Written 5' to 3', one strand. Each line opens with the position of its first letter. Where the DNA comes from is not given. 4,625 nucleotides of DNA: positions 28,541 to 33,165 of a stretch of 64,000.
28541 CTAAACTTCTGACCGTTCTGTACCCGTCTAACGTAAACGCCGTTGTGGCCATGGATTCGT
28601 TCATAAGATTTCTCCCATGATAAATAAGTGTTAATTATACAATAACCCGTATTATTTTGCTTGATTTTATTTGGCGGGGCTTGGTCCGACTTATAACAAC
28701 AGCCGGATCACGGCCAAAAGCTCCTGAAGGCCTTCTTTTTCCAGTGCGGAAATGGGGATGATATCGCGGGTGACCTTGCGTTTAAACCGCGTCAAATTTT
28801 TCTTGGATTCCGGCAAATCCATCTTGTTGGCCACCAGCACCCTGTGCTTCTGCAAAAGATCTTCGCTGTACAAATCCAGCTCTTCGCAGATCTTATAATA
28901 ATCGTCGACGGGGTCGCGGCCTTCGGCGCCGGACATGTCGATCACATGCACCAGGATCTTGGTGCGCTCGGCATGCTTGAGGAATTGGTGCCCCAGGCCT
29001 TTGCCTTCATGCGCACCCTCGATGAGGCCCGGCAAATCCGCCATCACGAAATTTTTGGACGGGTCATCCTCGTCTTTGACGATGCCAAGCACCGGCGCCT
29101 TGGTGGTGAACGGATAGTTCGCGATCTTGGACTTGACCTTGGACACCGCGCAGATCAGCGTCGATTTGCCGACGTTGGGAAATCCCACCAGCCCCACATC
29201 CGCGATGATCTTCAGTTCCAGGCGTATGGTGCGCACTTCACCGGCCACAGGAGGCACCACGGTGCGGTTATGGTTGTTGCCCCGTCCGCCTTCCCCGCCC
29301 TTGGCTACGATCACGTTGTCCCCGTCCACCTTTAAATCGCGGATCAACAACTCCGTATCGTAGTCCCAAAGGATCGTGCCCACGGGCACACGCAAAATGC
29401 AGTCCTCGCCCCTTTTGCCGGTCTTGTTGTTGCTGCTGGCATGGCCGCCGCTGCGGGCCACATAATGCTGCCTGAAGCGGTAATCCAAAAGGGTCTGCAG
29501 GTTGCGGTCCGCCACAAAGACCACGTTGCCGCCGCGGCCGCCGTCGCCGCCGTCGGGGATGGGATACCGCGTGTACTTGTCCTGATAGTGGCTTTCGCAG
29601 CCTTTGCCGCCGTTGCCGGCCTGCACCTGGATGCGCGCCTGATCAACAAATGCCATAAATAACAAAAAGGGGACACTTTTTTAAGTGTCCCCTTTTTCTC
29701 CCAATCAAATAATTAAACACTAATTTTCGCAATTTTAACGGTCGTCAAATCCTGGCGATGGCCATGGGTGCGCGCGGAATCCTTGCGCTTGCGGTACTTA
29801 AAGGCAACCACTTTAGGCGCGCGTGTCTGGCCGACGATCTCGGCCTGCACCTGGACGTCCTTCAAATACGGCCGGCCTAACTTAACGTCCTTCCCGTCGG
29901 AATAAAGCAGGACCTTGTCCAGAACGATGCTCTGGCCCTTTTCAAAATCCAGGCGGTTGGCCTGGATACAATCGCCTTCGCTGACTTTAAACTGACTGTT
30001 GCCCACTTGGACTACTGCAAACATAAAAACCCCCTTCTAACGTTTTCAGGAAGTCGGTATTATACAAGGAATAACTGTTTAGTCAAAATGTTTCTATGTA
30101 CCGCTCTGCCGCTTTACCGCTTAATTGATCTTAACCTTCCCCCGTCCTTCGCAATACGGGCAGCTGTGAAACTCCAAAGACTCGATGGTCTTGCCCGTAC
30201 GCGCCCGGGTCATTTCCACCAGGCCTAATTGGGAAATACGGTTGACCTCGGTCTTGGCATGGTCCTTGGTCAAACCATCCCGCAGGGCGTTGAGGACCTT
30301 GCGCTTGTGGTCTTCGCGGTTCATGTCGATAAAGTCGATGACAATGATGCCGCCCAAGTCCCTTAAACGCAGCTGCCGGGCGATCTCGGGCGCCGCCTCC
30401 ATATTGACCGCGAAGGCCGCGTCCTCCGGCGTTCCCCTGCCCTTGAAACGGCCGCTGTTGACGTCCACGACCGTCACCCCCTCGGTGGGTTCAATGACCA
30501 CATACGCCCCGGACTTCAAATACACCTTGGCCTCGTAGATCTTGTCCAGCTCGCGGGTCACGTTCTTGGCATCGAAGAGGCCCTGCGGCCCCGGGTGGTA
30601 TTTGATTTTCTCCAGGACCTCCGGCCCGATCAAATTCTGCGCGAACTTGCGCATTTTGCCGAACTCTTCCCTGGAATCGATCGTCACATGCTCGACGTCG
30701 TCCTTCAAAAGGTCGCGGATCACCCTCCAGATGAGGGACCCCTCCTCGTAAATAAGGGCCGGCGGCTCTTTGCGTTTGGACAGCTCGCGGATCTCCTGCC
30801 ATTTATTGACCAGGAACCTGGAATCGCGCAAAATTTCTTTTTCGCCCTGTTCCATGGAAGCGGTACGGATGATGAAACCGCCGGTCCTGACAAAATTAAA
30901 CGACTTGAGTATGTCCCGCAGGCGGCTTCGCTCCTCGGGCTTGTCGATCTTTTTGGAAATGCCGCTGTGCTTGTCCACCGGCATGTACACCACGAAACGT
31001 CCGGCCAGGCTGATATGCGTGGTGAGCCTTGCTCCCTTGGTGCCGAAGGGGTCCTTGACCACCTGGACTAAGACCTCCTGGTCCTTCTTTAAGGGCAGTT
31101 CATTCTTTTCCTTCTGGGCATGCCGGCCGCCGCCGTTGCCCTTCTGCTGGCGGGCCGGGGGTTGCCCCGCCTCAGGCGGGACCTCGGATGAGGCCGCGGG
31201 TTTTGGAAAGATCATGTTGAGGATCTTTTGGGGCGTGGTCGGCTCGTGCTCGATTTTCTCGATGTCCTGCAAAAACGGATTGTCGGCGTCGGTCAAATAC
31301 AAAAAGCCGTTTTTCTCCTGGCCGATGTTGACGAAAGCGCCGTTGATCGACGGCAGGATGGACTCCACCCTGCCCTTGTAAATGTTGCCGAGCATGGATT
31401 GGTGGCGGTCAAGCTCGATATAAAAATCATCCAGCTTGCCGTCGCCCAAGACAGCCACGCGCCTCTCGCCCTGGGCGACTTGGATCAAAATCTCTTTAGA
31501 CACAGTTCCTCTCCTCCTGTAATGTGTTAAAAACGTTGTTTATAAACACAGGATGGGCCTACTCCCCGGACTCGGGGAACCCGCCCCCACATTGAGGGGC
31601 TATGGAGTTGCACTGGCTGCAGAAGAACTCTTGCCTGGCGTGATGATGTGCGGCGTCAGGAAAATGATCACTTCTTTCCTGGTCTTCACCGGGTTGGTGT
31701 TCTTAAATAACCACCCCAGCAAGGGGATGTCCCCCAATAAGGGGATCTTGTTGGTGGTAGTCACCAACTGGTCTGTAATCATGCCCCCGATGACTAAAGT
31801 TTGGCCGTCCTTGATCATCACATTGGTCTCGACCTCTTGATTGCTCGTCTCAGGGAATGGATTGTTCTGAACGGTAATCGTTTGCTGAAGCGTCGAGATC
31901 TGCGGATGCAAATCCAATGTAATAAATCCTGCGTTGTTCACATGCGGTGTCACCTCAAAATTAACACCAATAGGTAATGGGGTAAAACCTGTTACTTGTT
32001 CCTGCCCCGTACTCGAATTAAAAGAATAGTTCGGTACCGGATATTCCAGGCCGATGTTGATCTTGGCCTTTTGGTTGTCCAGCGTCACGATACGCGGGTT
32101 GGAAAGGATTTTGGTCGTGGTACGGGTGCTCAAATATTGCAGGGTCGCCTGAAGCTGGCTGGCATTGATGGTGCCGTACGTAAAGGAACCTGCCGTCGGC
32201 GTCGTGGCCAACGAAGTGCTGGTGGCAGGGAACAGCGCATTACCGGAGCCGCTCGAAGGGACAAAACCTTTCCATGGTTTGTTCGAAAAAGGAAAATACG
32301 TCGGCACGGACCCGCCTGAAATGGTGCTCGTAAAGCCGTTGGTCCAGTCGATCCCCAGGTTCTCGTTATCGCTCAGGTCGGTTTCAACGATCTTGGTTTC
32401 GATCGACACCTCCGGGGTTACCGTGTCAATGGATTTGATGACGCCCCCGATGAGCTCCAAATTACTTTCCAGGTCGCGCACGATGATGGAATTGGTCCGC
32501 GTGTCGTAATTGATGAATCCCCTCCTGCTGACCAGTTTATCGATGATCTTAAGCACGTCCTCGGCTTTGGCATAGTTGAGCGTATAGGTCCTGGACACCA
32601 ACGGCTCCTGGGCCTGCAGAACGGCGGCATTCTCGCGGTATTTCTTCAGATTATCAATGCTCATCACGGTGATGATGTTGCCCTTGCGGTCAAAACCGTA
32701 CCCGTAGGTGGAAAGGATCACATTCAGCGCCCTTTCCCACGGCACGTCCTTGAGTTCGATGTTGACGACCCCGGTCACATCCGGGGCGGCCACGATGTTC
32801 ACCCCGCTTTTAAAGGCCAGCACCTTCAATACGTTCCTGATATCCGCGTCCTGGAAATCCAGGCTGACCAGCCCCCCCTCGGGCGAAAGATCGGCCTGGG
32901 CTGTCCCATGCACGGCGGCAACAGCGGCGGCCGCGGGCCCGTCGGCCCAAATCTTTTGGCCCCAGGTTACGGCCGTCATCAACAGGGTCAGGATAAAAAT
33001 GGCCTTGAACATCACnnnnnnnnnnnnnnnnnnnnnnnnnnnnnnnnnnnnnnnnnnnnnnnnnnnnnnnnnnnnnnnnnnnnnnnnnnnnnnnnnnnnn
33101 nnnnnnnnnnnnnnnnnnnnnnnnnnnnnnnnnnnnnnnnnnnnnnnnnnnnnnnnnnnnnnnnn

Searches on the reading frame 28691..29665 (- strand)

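Call 5: search_protein_families(library=ncbifam, proteins=[window:28691-29665:-], max_evalue=0.1)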
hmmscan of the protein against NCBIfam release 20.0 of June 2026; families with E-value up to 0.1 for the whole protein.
window:28691-29665:- (324 aa): 25 families
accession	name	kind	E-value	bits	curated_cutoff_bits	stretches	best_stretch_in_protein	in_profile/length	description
NF008955.0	PRK12297.1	equivalog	1.1e-127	426.6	406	1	4-320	1-324/429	GTPase ObgE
TIGR02729.1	Obg_CgtA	equivalog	1.6e-114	382.4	280.25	1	6-320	1-324/329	Obg family GTPase CgtA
NF008956.1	PRK12299.1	equivalog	3.7e-111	371.2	300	1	6-320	2-321/327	GTPase ObgE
NF008954.1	PRK12296.1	equivalog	3.3e-94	316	377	1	5-317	3-332/470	GTPase ObgE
NF007171.0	PRK09602.1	subfamily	8.5e-29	100.6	387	3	208-273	77-152/397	YchF-related putative GTPase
NF000908.1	PRK00089.1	equivalog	2e-17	63.4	237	1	157-321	6-164/291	GTPase Era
TIGR00092.1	TIGR00092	equivalog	7.7e-17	61.5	279.2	1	157-271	5-141/368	redox-regulated ATPase YchF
TIGR03156.1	GTP_HflX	equivalog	8e-15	54.6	216.75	1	154-321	189-348/351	GTPase HflX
TIGR00231.1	small_GTP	domain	1.2e-12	47.9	42.5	1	155-320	4-162/164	GTP-binding protein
TIGR03594.1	GTPase_EngA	equivalog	5.3e-11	42.2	306.7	1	157-320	3-156/432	ribosome biogenesis GTPase Der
TIGR00436.1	era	equivalog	8.8e-11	41.7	116.25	1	157-321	3-160/270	GTPase Era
NF008280.0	PRK11058.1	equivalog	9.7e-09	34.5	441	1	154-318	197-355/426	ribosome rescue GTPase HflX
TIGR03596.1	GTPase_YlqF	equivalog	3e-08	33.4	208.2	1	158-215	122-174/276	ribosome biogenesis GTPase YlqF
TIGR03918.1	GTP_HydF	equivalog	5.3e-07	28.8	325.55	1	156-320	9-163/392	[FeFe] hydrogenase H-cluster maturation GTPase HydF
NF003661.0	PRK05291.1-3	equivalog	1.8e-06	27.6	380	1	156-320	218-366/448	tRNA uridine-5-carboxymethylaminomethyl(34) synthesis GTPase MnmE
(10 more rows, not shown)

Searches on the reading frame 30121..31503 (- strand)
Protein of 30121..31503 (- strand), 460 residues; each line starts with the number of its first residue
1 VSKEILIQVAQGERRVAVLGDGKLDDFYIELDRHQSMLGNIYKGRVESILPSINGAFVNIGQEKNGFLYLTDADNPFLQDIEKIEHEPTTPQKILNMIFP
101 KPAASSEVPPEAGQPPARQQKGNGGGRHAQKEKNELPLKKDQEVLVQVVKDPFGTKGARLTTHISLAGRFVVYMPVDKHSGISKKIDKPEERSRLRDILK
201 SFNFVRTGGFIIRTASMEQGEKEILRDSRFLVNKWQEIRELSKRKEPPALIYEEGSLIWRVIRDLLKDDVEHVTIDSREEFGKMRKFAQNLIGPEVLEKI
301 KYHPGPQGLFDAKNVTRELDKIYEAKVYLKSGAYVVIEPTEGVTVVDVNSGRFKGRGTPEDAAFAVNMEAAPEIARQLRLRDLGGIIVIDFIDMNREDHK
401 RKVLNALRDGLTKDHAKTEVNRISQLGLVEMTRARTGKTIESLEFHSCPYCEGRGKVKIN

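Call 5: search_protein_families(library=ncbifam, proteins=[window:30121-31503:-], max_evalue=0.1)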
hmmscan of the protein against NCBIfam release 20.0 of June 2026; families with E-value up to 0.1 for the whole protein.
window:30121-31503:- (460 aa): 7 families
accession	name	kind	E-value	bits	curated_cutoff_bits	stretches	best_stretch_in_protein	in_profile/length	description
TIGR00757.1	RNaseEG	subfamily_domain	2.5e-138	461.5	325.95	1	14-458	2-404/415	Rne/Rng family ribonuclease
NF008689.0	PRK11712.1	equivalog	4.8e-123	411.2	594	2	134-458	94-415/489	ribonuclease G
NF008074.0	PRK10811.1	equivalog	2.2e-88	297.3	908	2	138-459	94-415/1068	ribonuclease E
NF052586.1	RnaseECyano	equivalog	4.6e-84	283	900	2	138-457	86-406/619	ribonuclease E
NF052588.1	RnaseEMycob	equivalog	7.5e-84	282.1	1400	2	130-456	408-745/945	ribonuclease E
NF005973.0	PRK08059.1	equivalog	0.0034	17.5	148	1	37-83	6-50/123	S1 domain-containing post-transcriptional regulator GSP13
NF040579.1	S1_dom_CvfD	subfamily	0.056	13.7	117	0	38-84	3-47/113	CvfD/Ygs/GSP13 family RNA-binding post-transcriptional regulator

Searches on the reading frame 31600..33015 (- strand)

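Call 4: search_protein_families(library=pfam, proteins=[window:31600-33015:-], max_evalue=0.1)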
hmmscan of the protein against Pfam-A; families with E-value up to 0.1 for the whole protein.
window:31600-33015:- (471 aa): 5 families
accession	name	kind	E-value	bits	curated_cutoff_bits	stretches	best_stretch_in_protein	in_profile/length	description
PF00263.26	Secretin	-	5.9e-49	166.3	27.5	1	295-458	2-168/169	Bacterial type II and III secretion system protein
PF03958.22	Secretin_N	-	7e-13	49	28.2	1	141-198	1-65/69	Bacterial type II/III secretion system short domain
PF07660.19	STN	-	2.8e-09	37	28.4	1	73-118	2-50/52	Secretin and TonB N terminus short domain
PF21305.2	type_II_gspD_N0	-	0.00012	22.3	27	1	52-103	1-53/71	GspD-like, N0 domain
PF16344.10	FecR_C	-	0.061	13.8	24.4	0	52-117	2-70/70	FecR, C-terminal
